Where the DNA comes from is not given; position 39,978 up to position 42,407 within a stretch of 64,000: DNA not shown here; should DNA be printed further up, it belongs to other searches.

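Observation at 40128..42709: Molybdopterin oxidoreductase translationally coupled (GTGA) to a truncated haemoglobin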

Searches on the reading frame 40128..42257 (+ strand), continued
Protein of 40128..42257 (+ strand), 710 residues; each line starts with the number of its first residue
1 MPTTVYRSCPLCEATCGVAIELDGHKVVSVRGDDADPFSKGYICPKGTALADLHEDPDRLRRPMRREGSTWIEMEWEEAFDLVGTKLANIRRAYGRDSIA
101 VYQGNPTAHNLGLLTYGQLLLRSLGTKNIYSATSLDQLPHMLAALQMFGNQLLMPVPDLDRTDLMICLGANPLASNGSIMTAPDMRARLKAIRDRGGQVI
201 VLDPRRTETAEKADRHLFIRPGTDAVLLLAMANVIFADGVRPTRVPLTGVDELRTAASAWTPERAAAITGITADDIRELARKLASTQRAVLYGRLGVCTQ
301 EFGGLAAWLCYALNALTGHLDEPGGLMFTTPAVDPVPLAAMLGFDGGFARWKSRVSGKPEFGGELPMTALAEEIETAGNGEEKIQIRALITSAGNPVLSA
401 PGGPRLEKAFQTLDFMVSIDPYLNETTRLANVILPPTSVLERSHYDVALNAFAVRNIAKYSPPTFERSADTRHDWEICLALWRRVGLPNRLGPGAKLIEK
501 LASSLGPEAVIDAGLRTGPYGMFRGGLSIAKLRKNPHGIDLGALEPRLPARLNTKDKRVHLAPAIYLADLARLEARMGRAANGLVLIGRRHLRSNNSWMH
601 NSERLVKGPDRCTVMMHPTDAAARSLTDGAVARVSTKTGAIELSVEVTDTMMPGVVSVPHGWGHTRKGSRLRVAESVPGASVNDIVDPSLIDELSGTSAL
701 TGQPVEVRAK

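Call 13: find_homologous_proteins(query=window:40128-42257:+, max_evalue=1e-20)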
Query window:40128-42257:+ (710 aa): 8000 proteins with E <= 1e-20 among 8000 candidates; the best 120 are listed.
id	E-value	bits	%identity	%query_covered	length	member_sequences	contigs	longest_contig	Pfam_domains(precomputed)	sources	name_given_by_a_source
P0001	0.0e+0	1562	97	100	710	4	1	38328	PF00384.28,PF01568.28,PF04879.22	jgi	-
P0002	0.0e+0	1496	92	100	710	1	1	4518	PF00384.28,PF01568.28,PF04879.22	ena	-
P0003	0.0e+0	1495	91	100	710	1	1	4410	PF00384.28,PF01568.28,PF04879.22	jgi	-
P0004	0.0e+0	1477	90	99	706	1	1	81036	PF00384.28,PF01568.28,PF04879.22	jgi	jgi:anaerobic selenocysteine-containing dehydrogenase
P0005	0.0e+0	1473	89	100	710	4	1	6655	PF00384.28,PF01568.28,PF04879.22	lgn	-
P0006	0.0e+0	1466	89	100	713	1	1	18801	PF00384.28,PF01568.28,PF04879.22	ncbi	ncbi:MAG: molybdopterin oxidoreductase family protein [Kofleriaceae bacterium]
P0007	0.0e+0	1415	89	97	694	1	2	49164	PF00384.28,PF01568.28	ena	-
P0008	0.0e+0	1338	84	96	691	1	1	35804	PF00384.28,PF01568.28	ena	-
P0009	0.0e+0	1311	80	100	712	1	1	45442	PF00384.28,PF01568.28,PF04879.22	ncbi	-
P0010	0.0e+0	1307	79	100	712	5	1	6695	PF00384.28,PF01568.28,PF04879.22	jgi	-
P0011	0.0e+0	1303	79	100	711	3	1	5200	PF00384.28,PF01568.28,PF04879.22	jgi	-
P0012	0.0e+0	1300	80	100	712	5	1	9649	PF00384.28,PF01568.28,PF04879.22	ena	-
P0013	0.0e+0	1299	80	100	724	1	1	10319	PF00384.28,PF01568.28,PF04879.22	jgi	jgi:anaerobic selenocysteine-containing dehydrogenase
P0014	0.0e+0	1297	79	100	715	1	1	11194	PF00384.28,PF01568.28,PF04879.22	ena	-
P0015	0.0e+0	1289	79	99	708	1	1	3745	PF00384.28,PF01568.28,PF04879.22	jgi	jgi:anaerobic selenocysteine-containing dehydrogenase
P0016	0.0e+0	1289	78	99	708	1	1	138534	PF00384.28,PF01568.28,PF04879.22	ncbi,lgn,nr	ncbi:MAG: dehydrogenase [Myxococcales bacterium]|nr:dehydrogenase [Myxococcales bacterium]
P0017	0.0e+0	1286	78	100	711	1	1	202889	PF00384.28,PF01568.28,PF04879.22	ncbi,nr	ncbi:MAG: molybdopterin oxidoreductase family protein [Myxococcales bacterium]|nr:molybdopterin oxid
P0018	0.0e+0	1280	78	99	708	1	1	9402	PF00384.28,PF01568.28,PF04879.22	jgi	jgi:anaerobic selenocysteine-containing dehydrogenase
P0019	0.0e+0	1278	78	100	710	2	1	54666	PF00384.28,PF01568.28,PF04879.22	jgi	jgi:anaerobic selenocysteine-containing dehydrogenase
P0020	0.0e+0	1275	78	100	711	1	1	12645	PF00384.28,PF01568.28,PF04879.22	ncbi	-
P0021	0.0e+0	1274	79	99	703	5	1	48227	PF00384.28,PF01568.28,PF04879.22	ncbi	-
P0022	0.0e+0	1271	78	99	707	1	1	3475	PF00384.28,PF01568.28,PF04879.22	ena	-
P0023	0.0e+0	1271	78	100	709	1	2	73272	PF00384.28,PF01568.28,PF04879.22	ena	-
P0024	0.0e+0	1266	78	99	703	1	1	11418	PF00384.28,PF01568.28,PF04879.22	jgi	jgi:anaerobic selenocysteine-containing dehydrogenase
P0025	0.0e+0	1265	79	100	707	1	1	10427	PF00384.28,PF01568.28,PF04879.22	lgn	-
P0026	0.0e+0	1262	78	99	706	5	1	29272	PF00384.28,PF01568.28,PF04879.22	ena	-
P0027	0.0e+0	1260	78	100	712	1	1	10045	PF00384.28,PF01568.28,PF04879.22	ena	-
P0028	0.0e+0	1247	77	99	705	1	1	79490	PF00384.28,PF01568.28,PF04879.22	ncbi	-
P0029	0.0e+0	1241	77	100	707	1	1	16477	PF00384.28,PF01568.28,PF04879.22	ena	-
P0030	0.0e+0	1240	76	100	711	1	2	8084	PF00384.28,PF01568.28,PF04879.22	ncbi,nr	ncbi:MAG: molybdopterin-dependent oxidoreductase [Deltaproteobacteria bacterium]|nr:molybdopterin-de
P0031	0.0e+0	1237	76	100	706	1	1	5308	PF00384.28,PF01568.28,PF04879.22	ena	-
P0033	0.0e+0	1224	77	100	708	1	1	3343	PF00384.28,PF01568.28,PF04879.22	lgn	-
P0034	0.0e+0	1223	75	100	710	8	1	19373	PF00384.28,PF01568.28,PF04879.22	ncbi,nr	ncbi:MAG TPA: molybdopterin oxidoreductase family protein [Kofleriaceae bacterium]|nr:molybdopterin 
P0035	0.0e+0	1221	77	99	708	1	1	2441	PF00384.28,PF01568.28,PF04879.22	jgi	jgi:anaerobic selenocysteine-containing dehydrogenase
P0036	0.0e+0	1219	77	100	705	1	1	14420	PF00384.28,PF01568.28,PF04879.22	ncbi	-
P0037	0.0e+0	1219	77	99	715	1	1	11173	PF00384.28,PF01568.28,PF04879.22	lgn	-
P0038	0.0e+0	1218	77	100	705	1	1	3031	PF00384.28,PF01568.28,PF04879.22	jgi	jgi:anaerobic selenocysteine-containing dehydrogenase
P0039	0.0e+0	1216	76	100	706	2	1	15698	PF00384.28,PF01568.28,PF04879.22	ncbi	-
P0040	0.0e+0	1213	75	100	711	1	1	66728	PF00384.28,PF01568.28,PF04879.22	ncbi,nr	ncbi:MAG: dehydrogenase [Myxococcales bacterium]|nr:dehydrogenase [Myxococcales bacterium]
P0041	0.0e+0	1211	76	99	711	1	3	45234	PF00384.28,PF01568.28,PF04879.22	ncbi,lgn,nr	ncbi:MAG: molybdopterin-dependent oxidoreductase [Deltaproteobacteria bacterium]|nr:molybdopterin-de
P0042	0.0e+0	1210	76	100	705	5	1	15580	PF00384.28,PF01568.28,PF04879.22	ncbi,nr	ncbi:MAG: molybdopterin-dependent oxidoreductase [Kofleriaceae bacterium]|nr:molybdopterin-dependent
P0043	0.0e+0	1210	76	99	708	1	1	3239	PF00384.28,PF01568.28,PF04879.22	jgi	-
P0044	0.0e+0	1208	76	100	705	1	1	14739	PF00384.28,PF01568.28,PF04879.22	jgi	jgi:anaerobic selenocysteine-containing dehydrogenase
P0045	0.0e+0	1208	77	100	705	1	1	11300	PF00384.28,PF01568.28,PF04879.22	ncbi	ncbi:MAG TPA: molybdopterin oxidoreductase family protein [Kofleriaceae bacterium]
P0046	0.0e+0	1207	76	100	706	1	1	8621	PF00384.28,PF01568.28,PF04879.22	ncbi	ncbi:MAG TPA: molybdopterin oxidoreductase family protein [Kofleriaceae bacterium]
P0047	0.0e+0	1207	76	100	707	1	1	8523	PF00384.28,PF01568.28,PF04879.22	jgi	jgi:anaerobic selenocysteine-containing dehydrogenase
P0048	0.0e+0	1206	76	100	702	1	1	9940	PF00384.28,PF01568.28,PF04879.22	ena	-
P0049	0.0e+0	1205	76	99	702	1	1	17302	PF00384.28,PF01568.28,PF04879.22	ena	-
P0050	0.0e+0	1203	76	100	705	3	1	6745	PF00384.28,PF01568.28,PF04879.22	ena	-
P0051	0.0e+0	1202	76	100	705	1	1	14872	PF00384.28,PF01568.28,PF04879.22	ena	-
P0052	0.0e+0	1202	75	99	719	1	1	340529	PF00384.28,PF01568.28,PF04879.22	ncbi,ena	-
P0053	0.0e+0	1202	76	99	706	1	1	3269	PF00384.28,PF01568.28,PF04879.22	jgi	jgi:anaerobic selenocysteine-containing dehydrogenase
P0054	0.0e+0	1201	75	100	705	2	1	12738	PF00384.28,PF01568.28,PF04879.22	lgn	-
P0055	0.0e+0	1201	76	100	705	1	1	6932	PF00384.28,PF01568.28,PF04879.22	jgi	-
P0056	0.0e+0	1200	76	100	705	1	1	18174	PF00384.28,PF01568.28,PF04879.22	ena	-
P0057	0.0e+0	1200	76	100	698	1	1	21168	PF00384.28,PF01568.28,PF04879.22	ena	-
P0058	0.0e+0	1200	76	100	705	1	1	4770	PF00384.28,PF01568.28,PF04879.22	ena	-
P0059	0.0e+0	1199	76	100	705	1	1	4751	PF00384.28,PF01568.28,PF04879.22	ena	-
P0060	0.0e+0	1199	75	100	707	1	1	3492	PF00384.28,PF01568.28,PF04879.22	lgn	-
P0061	0.0e+0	1198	75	100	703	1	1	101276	PF00384.28,PF01568.28,PF04879.22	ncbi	-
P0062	0.0e+0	1198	75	100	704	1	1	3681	PF00384.28,PF01568.28,PF04879.22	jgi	jgi:anaerobic selenocysteine-containing dehydrogenase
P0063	0.0e+0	1197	75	100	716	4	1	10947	PF00384.28,PF01568.28,PF04879.22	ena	-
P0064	0.0e+0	1197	75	99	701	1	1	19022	PF00384.28,PF01568.28,PF04879.22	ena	-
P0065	0.0e+0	1196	76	99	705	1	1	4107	PF00384.28,PF01568.28,PF04879.22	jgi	jgi:anaerobic selenocysteine-containing dehydrogenase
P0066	0.0e+0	1196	75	99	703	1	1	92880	PF00384.28,PF01568.28,PF04879.22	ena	-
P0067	0.0e+0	1195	74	100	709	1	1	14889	PF00384.28,PF01568.28,PF04879.22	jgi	jgi:anaerobic selenocysteine-containing dehydrogenase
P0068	0.0e+0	1195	74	100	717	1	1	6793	PF00384.28,PF01568.28,PF04879.22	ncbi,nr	ncbi:MAG TPA: molybdopterin-dependent oxidoreductase [Kofleriaceae bacterium]|nr:molybdopterin-depen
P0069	0.0e+0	1194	75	99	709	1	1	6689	PF00384.28,PF01568.28,PF04879.22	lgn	-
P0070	0.0e+0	1194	75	100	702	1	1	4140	PF00384.28,PF01568.28,PF04879.22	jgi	jgi:anaerobic selenocysteine-containing dehydrogenase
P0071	0.0e+0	1193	75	99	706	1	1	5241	PF00384.28,PF01568.28,PF04879.22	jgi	-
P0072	0.0e+0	1192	75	100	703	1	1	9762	PF00384.28,PF01568.28,PF04879.22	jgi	jgi:anaerobic selenocysteine-containing dehydrogenase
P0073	0.0e+0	1192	76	99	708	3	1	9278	PF00384.28,PF01568.28,PF04879.22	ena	-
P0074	0.0e+0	1192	74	100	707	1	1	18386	PF00384.28,PF01568.28,PF04879.22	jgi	jgi:anaerobic selenocysteine-containing dehydrogenase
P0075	0.0e+0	1191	74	100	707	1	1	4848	PF00384.28,PF01568.28,PF04879.22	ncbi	-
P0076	0.0e+0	1190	74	100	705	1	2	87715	PF00384.28,PF01568.28,PF04879.22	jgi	-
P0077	0.0e+0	1190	75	100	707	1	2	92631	PF00384.28,PF01568.28,PF04879.22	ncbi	-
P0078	0.0e+0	1189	75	99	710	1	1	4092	PF00384.28,PF01568.28,PF04879.22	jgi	jgi:anaerobic selenocysteine-containing dehydrogenase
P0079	0.0e+0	1189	74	100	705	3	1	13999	PF00384.28,PF01568.28,PF04879.22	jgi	-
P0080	0.0e+0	1189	75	100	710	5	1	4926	PF00384.28,PF01568.28,PF04879.22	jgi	jgi:anaerobic selenocysteine-containing dehydrogenase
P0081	0.0e+0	1188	75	99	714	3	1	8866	PF00384.28,PF01568.28,PF04879.22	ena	-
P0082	0.0e+0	1188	74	100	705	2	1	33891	PF00384.28,PF01568.28,PF04879.22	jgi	-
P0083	0.0e+0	1187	73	100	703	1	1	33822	PF00384.28,PF01568.28,PF04879.22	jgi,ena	-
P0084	0.0e+0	1187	74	100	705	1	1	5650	PF00384.28,PF01568.28,PF04879.22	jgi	-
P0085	0.0e+0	1187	75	100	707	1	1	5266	PF00384.28,PF01568.28,PF04879.22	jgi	jgi:anaerobic selenocysteine-containing dehydrogenase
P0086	0.0e+0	1187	74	100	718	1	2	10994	PF00384.28,PF01568.28,PF04879.22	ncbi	-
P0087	0.0e+0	1186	74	99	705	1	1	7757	PF00384.28,PF01568.28,PF04879.22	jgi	jgi:anaerobic selenocysteine-containing dehydrogenase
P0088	0.0e+0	1186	75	99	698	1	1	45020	PF00384.28,PF01568.28,PF04879.22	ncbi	-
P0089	0.0e+0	1186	75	99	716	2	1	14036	PF00384.28,PF01568.28,PF04879.22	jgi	-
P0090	0.0e+0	1186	74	100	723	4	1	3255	PF00384.28,PF01568.28,PF04879.22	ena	-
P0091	0.0e+0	1186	75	100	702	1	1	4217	PF00384.28,PF01568.28,PF04879.22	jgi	jgi:anaerobic selenocysteine-containing dehydrogenase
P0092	0.0e+0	1185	74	100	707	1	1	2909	PF00384.28,PF01568.28,PF04879.22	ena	-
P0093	0.0e+0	1185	75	99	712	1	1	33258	PF00384.28,PF01568.28,PF04879.22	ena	-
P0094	0.0e+0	1185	75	100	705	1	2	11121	PF00384.28,PF01568.28,PF04879.22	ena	-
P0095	0.0e+0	1185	75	99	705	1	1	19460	PF00384.28,PF01568.28,PF04879.22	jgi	jgi:anaerobic selenocysteine-containing dehydrogenase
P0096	0.0e+0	1184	74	99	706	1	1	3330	PF00384.28,PF01568.28,PF04879.22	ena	-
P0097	0.0e+0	1184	75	100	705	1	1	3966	PF00384.28,PF01568.28,PF04879.22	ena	-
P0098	0.0e+0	1184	74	100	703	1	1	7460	PF00384.28,PF01568.28,PF04879.22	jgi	jgi:anaerobic selenocysteine-containing dehydrogenase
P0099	0.0e+0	1184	73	100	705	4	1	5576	PF00384.28,PF01568.28,PF04879.22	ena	-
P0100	0.0e+0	1183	74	100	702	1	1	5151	PF00384.28,PF01568.28,PF04879.22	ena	-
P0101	0.0e+0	1183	75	100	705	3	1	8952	PF00384.28,PF01568.28,PF04879.22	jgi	jgi:anaerobic selenocysteine-containing dehydrogenase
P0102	0.0e+0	1182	74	100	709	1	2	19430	PF00384.28,PF01568.28,PF04879.22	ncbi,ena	-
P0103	0.0e+0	1181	74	100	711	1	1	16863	PF00384.28,PF01568.28,PF04879.22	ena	-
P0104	0.0e+0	1181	74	99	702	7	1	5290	PF00384.28,PF01568.28,PF04879.22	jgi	jgi:anaerobic selenocysteine-containing dehydrogenase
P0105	0.0e+0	1181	75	99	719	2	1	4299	PF00384.28,PF01568.28,PF04879.22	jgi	jgi:anaerobic selenocysteine-containing dehydrogenase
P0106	0.0e+0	1180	74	100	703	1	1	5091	PF00384.28,PF01568.28,PF04879.22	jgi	jgi:anaerobic selenocysteine-containing dehydrogenase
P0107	0.0e+0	1180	75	99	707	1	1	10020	PF00384.28,PF01568.28,PF04879.22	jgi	jgi:anaerobic selenocysteine-containing dehydrogenase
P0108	0.0e+0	1180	74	100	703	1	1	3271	PF00384.28,PF01568.28,PF04879.22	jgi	jgi:anaerobic selenocysteine-containing dehydrogenase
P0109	0.0e+0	1179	75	99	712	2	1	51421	PF00384.28,PF01568.28,PF04879.22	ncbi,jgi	jgi:anaerobic selenocysteine-containing dehydrogenase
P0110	0.0e+0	1178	74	99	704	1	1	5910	PF00384.28,PF01568.28,PF04879.22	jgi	jgi:anaerobic selenocysteine-containing dehydrogenase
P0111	0.0e+0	1178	74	99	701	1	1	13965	PF00384.28,PF01568.28,PF04879.22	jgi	jgi:anaerobic selenocysteine-containing dehydrogenase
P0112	0.0e+0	1177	74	99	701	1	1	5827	PF00384.28,PF01568.28,PF04879.22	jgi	jgi:anaerobic selenocysteine-containing dehydrogenase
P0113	0.0e+0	1177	74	99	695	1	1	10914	PF00384.28,PF01568.28,PF04879.22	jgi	jgi:anaerobic selenocysteine-containing dehydrogenase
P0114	0.0e+0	1177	74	99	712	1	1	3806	PF00384.28,PF01568.28,PF04879.22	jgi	-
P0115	0.0e+0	1177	74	100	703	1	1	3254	PF00384.28,PF01568.28,PF04879.22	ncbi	-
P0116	0.0e+0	1176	73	100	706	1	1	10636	PF00384.28,PF01568.28,PF04879.22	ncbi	-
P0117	0.0e+0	1176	74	99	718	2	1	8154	PF00384.28,PF01568.28,PF04879.22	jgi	jgi:anaerobic selenocysteine-containing dehydrogenase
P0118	0.0e+0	1176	74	100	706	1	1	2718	PF00384.28,PF01568.28,PF04879.22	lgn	-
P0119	0.0e+0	1175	73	100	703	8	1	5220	PF00384.28,PF01568.28,PF04879.22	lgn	-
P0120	0.0e+0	1175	75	99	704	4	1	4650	PF00384.28,PF01568.28,PF04879.22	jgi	-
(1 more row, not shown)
